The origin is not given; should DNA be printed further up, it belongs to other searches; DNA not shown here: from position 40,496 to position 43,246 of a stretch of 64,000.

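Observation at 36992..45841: AT-rich seven-gene operon encoding only exported proteins: candidate uncharacterised cell-envelope system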

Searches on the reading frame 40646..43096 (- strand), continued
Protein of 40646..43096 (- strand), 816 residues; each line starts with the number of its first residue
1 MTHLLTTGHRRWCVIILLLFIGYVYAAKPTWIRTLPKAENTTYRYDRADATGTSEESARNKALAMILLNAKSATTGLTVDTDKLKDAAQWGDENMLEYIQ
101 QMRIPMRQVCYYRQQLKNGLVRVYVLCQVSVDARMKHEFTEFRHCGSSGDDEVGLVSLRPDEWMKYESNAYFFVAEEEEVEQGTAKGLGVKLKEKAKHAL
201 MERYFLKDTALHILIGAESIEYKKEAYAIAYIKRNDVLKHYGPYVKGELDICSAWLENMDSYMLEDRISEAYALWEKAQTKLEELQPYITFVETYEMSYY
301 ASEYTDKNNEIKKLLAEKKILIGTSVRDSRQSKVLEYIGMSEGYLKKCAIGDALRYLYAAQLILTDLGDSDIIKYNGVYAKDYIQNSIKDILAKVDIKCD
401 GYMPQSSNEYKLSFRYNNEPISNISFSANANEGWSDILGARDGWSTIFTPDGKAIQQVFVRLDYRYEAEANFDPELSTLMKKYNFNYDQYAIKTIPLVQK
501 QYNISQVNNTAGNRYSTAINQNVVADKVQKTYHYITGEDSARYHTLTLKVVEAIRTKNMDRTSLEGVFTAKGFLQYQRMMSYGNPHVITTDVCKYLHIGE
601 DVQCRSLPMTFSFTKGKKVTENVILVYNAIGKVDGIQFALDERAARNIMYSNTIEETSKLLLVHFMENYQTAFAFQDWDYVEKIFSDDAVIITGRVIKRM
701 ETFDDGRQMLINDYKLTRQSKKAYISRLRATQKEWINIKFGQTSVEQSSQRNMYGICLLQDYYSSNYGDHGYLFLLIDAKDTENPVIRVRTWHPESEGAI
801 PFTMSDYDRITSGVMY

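Call 35: find_related_loci(query=A1, collection=genome_contigs, flank=10000)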
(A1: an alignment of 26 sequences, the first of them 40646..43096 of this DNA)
Query A1 (816 aa) in genome_contigs; peptide patterns used: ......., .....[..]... (x = any residue, [..] = any of these).
251 stretches matched a pattern; 116 encode a relative of the query (tblastn E <= 1e-3); the best 80 are kept; 80 distinct loci.
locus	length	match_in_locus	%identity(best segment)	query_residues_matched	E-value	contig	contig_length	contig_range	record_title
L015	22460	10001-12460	45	3-815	0e+0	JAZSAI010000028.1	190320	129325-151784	MAG: Paludibacteraceae bacterium isolate T1900044938_TS20190404.MAGScoT_cleanbin_000007 SGB_3450_k141_2716248, whole gen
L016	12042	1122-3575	45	1-813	0e+0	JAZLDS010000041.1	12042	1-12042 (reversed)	MAG: Paludibacteraceae bacterium isolate T1900045028_TC20190021.MAGScoT_cleanbin_000035 SGB_4442_k141_2702508, whole gen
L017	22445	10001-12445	44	15-815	0e+0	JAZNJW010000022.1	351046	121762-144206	MAG: Paludibacteraceae bacterium isolate T1900044679_TS20190145.MAGScoT_cleanbin_000005 SGB_1660_k141_928963, whole geno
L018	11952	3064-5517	43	11-813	0e+0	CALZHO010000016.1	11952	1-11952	MAG: uncultured Bacteroidales bacterium isolate SRR3178347_bin.24_metaWRAP_v1.3_MAG genome assembly, contig: ERZ8974935.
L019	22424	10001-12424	47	13-815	0e+0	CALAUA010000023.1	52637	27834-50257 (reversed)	MAG TPA_asm: uncultured Bacteroidales bacterium isolate SRR6425825_bin.94_CONCOCT_v1.1_MAG genome assembly, contig: ERZ1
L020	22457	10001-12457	43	10-815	0e+0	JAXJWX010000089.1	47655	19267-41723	MAG: Paludibacteraceae bacterium isolate DOME_MAG_6733 6733_C0417_k141_478574, whole genome shotgun sequence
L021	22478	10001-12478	44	4-813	0e+0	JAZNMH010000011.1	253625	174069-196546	MAG: Paludibacteraceae bacterium isolate T1900044664_TS20190130.MAGScoT_cleanbin_000004 SGB_1539_k141_2365293, whole gen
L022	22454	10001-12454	43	11-813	0e+0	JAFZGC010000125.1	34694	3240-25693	MAG: Paludibacteraceae bacterium isolate RGIG7735 Water_buffalos_Rectum-3__c417522, whole genome shotgun sequence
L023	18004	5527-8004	43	4-813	0e+0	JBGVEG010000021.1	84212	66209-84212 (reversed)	MAG: Paludibacteraceae bacterium isolate fecal_MAG_419 fecal_MAG_419_contig_0021, whole genome shotgun sequence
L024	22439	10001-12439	43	13-813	0e+0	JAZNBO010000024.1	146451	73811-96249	MAG: Paludibacteraceae bacterium isolate T1900044741_TS20190207.MAGScoT_cleanbin_000042 SGB_2068_k141_1386383, whole gen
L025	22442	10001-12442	42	13-814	0e+0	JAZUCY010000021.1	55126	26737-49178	MAG: Paludibacteraceae bacterium isolate T1900045312_YK20190001.MAGScoT_cleanbin_000016 SGB_6232_k141_2032718, whole gen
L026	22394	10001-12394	42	29-813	0e+0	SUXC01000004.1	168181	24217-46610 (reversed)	MAG: Bacteroidales bacterium isolate SIG114 NODE_353_length_168181_cov_2.796244, whole genome shotgun sequence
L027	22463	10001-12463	41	10-813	0e+0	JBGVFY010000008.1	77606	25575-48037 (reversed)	MAG: Paludibacteraceae bacterium isolate fecal_MAG_38 fecal_MAG_38_contig_0008, whole genome shotgun sequence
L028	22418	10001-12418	41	24-813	0e+0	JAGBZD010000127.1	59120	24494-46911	MAG: Paludibacteraceae bacterium isolate RGIG9579 Yak_Colon-4__c870822, whole genome shotgun sequence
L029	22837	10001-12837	38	10-810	5e-176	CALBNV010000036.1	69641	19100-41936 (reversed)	MAG TPA_asm: uncultured Bacteroidales bacterium isolate SRR6425756_bin.24_CONCOCT_v1.1_MAG genome assembly, contig: ERZ1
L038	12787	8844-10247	33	328-797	5e-74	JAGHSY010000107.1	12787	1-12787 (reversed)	MAG: Candidatus Colenecus caballi isolate E3_160 c_000000114398, whole genome shotgun sequence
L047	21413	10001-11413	30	329-797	4e-69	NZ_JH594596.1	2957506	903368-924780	Odoribacter laneus YIT 12061 supercont1.1, whole genome shotgun sequence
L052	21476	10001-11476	31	330-797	7e-68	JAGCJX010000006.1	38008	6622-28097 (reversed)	MAG: Bacteroidales bacterium isolate RGIG9859 Yak_Rectum-2__c131147, whole genome shotgun sequence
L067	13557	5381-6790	33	326-800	7e-64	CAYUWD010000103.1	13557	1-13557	MAG TPA_asm: uncultured Bacteroidales bacterium isolate binchicken_co42_463 genome assembly, contig: NODE_6850_length_13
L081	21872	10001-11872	29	209-813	6e-61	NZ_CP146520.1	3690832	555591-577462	Segatella copri strain 1A8_2 chromosome, complete genome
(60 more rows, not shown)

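Call 46: search_protein_families(library=pfam, proteins=[L047:11466-13643:+, L081:8447-9232:+, L081:9323-9955:+, L081:9959-11881:+, L081:4474-8400:+, L038:6209-6844:+, L047:9632-11455:+, L016:6504-8075:+, L052:3603-5555:+, L081:267-4040:+], max_evalue=0.01)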
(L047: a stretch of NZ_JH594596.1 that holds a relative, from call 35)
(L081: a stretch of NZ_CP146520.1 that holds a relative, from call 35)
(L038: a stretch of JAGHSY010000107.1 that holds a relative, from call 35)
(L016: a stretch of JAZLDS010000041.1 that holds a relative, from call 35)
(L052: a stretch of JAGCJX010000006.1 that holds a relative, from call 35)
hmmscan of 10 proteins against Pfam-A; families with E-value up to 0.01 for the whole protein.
L047:11466-13643:+ (725 aa): 4 families
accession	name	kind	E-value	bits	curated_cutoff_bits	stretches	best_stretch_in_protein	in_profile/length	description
PF08308.17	PEGA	-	2e-44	149.8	20.8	4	207-273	2-67/71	PEGA domain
PF03781.23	FGE-sulfatase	-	2.3e-40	139.3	23.3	1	505-722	3-254/255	Sulfatase-modifying factor enzyme 1-like domain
PF13620.12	CarboxypepD_reg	-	2.7e-09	37.7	32.3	0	299-339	37-79/82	Carboxypeptidase regulatory-like domain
PF22820.2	TcaA_3rd_4th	-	0.00094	19.5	27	0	208-231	4-26/73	TcaA protein 3rd/4th domain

L081:8447-9232:+ (261 aa): 2 families
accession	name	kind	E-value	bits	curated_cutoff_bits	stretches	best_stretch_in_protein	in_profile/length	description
PF18998.6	Flg_new_2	-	3.6e-19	69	23.6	2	128-200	3-72/73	Divergent InlB B-repeat domain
PF09479.16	Flg_new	-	5.9e-05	23.5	27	1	127-196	2-65/65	Listeria-Bacteroides repeat domain (List_Bact_rpt)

L081:9323-9955:+ (210 aa): 0 families

L081:9959-11881:+ (640 aa): 1 family
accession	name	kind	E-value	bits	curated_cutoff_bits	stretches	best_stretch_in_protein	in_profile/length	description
PF24125.1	Cds6_C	-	0.0016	19.1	27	0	535-599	33-99/111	Cds6 C-terminal NTF2-like domain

L081:4474-8400:+ (1308 aa): 7 families
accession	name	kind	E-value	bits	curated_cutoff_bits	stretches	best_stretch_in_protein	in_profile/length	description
PF13306.12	LRR_5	-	9.8e-180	588.3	27.7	8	257-381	1-127/127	BspA type Leucine rich repeat region (6 copies)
PF13855.12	LRR_8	-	2.2e-24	85.4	27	0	367-409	14-58/61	Leucine rich repeat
PF12799.13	LRR_4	-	8.6e-15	54.9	27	0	379-413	2-39/44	Leucine Rich repeats (2 copies)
PF23952.1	LRR_EndoS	-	1.1e-09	39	27.9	0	331-409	42-115/116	Endo-beta-N-acetylglucosaminidase EndoS LRR domain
PF19910.5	DUF6383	-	6.5e-05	23.4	23.7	1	1242-1307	5-74/74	Domain of unknown function (DUF6383)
PF18962.6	Por_Secre_tail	-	0.0028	18.3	27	0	1253-1306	5-70/75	Secretion system C-terminal sorting domain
PF25019.1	LRR_R13L1-DRL21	-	0.0045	17.3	27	0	343-389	70-117/127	R13L1/DRL21 LRRs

L038:6209-6844:+ (211 aa): 1 family
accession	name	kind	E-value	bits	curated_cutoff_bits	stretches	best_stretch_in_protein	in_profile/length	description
PF13863.11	DUF4200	-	0.0057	17.4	29.7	1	23-73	12-62/119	Domain of unknown function (DUF4200)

L047:9632-11455:+ (607 aa): 1 family
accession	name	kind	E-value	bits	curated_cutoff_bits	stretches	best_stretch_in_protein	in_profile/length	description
PF02169.21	LPP20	-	2.8e-05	24.9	25.9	1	28-109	10-90/97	LPP20 lipoprotein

L016:6504-8075:+ (523 aa): 5 families
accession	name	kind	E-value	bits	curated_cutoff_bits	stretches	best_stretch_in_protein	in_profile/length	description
PF00041.27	fn3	-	1.1e-07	32.4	25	0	429-512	2-75/84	Fibronectin type III domain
PF16656.11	Pur_ac_phosph_N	-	2.6e-06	28.3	30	0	434-521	7-93/93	Purple acid Phosphatase, N-terminal domain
PF25059.1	FN3_DSCAM-DSCAML_C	-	1.4e-05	25.8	39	0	189-232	47-89/89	DSCAM/DSCAML C-terminal Fn3-like domain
PF16974.11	NAR2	-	0.0028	17.7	26.6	0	495-517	102-126/142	High-affinity nitrate transporter accessory, Ig-like domain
PF16655.11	PhoD_N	-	0.007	17.3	30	0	59-110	26-81/90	PhoD-like phosphatase, N-terminal domain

L052:3603-5555:+ (650 aa): 2 families
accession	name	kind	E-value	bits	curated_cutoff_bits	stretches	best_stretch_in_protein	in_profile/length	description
PF01131.25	Topoisom_bac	-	1.8e-117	393.3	35.1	1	152-575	3-410/411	DNA topoisomerase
PF01751.28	Toprim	-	3.3e-11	43.6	23.1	1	2-133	1-95/96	Toprim domain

L081:267-4040:+ (1257 aa): 4 families
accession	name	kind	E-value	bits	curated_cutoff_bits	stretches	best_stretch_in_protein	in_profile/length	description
PF13290.12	CHB_HEX_C_1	-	3.5e-108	354.1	22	7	601-652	12-63/67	Chitobiase/beta-hexosaminidase C-terminal domain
PF13287.12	Fn3_assoc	-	5.8e-100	327.8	23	7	375-431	1-57/59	Fn3 associated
PF03174.19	CHB_HEX_C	-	1.7e-13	50.7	23.6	0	446-495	20-67/76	Chitobiase/beta-hexosaminidase C-terminal domain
PF13306.12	LRR_5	-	0.00018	21.8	27.7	1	890-933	25-68/127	BspA type Leucine rich repeat region (6 copies)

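Call 62: search_protein_families(library=pfam, proteins=[L006:18667-20226:+, L001:15741-16628:+], max_evalue=5)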
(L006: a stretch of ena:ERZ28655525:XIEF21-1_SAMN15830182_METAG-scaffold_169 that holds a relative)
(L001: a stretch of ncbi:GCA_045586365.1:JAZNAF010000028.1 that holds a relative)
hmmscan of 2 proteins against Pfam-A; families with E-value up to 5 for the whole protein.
L006:18667-20226:+ (519 aa): 8 families
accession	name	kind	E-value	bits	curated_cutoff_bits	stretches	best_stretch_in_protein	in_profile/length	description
PF16656.11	Pur_ac_phosph_N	-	2.1e-09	38.2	30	3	43-106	13-83/93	Purple acid Phosphatase, N-terminal domain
PF00041.27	fn3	-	4.3e-09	36.9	25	3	229-309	5-75/84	Fibronectin type III domain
PF25059.1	FN3_DSCAM-DSCAML_C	-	7.9e-05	23.4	39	0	43-106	8-67/89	DSCAM/DSCAML C-terminal Fn3-like domain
PF07603.17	Lcl_C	-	0.0035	18.1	34.9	1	409-501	39-103/117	Lcl C-terminal domain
PF16974.11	NAR2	-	0.012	15.6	26.6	1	277-313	89-125/142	High-affinity nitrate transporter accessory, Ig-like domain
PF24169.1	Fn3-I_PB4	-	0.026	15.4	27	0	34-99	4-64/88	Straight fiber protein PB4 first Fn3-like domain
PF24489.1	Ig_J_second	-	0.13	12.8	27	0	278-310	52-85/105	Tip attachment protein J second Ig-like domain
PF03061.28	4HBT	-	0.29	11.9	20.6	0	190-253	12-77/79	Thioesterase superfamily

L001:15741-16628:+ (295 aa): 1 family
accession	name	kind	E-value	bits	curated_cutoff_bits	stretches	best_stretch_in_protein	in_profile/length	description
PF03781.23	FGE-sulfatase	-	7.7e-33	114.6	23.3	1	89-293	4-254/255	Sulfatase-modifying factor enzyme 1-like domain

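Call 63: search_protein_families(library=ncbifam, proteins=[L006:18667-20226:+, L001:15741-16628:+], max_evalue=5)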
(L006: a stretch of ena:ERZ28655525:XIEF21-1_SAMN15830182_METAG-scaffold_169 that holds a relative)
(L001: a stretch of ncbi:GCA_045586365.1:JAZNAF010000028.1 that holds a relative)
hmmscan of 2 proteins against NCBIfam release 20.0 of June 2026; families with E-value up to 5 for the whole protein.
L006:18667-20226:+ (519 aa): 1 family
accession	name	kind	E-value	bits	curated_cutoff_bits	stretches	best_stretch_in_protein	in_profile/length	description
NF049889.1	AlphArabdaseBT0360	equivalog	9.4e-26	90.5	600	3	227-325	37-136/639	arabinan endo-1,5-alpha-L-arabinosidase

L001:15741-16628:+ (295 aa): 9 families
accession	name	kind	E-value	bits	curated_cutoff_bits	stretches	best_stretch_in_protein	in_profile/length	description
TIGR03525.2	GldK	equivalog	2.6e-20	73.1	350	2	169-253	229-338/408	T9SS ring complex lipoprotein PorK/GldK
NF051459.1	pyoverdine_PvdO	equivalog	1.6e-11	43.8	500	1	108-263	71-230/280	dihydropyoverdine dehydrogenase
TIGR03524.1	GldJ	equivalog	4e-11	42.3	458.2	3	175-206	254-285/559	gliding motility lipoprotein GldJ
TIGR03440.2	egtB_TIGR03440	equivalog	3.2e-07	29.8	360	1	183-257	291-356/413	ergothioneine biosynthesis protein EgtB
TIGR02171.1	Fb_sc_TIGR02171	subfamily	1.3e-06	26.7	544.35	1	182-252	156-217/912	TIGR02171 family lipoprotein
TIGR04344.1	ovoA_Nterm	equivalog_domain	8.8e-06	24.8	400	1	166-271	301-400/444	5-histidylcysteine sulfoxide synthase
TIGR03530.1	GldJ_short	equivalog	1e-05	24.7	382.9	3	183-198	208-223/396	gliding motility lipoprotein GldJ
NF041186.1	SenA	equivalog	0.00019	20.9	420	1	160-259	271-328/382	selenoneine synthase SenA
NF005547.0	PRK07208.1-3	equivalog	0.1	11.3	380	1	237-275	31-69/465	hypothetical protein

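Call 82: search_solved_structures(query=A8, max_evalue=1)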
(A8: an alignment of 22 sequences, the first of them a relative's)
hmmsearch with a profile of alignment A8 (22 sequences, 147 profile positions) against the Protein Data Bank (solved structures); distinct sequences matched with E-value up to 1: 2.
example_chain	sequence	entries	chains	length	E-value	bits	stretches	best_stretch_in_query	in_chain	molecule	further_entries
8y6z_B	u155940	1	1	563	0.35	13.6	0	93-142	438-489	CRISPR-associated protein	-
8y7g_A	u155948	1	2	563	0.35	13.6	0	93-142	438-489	CRISPR-associated protein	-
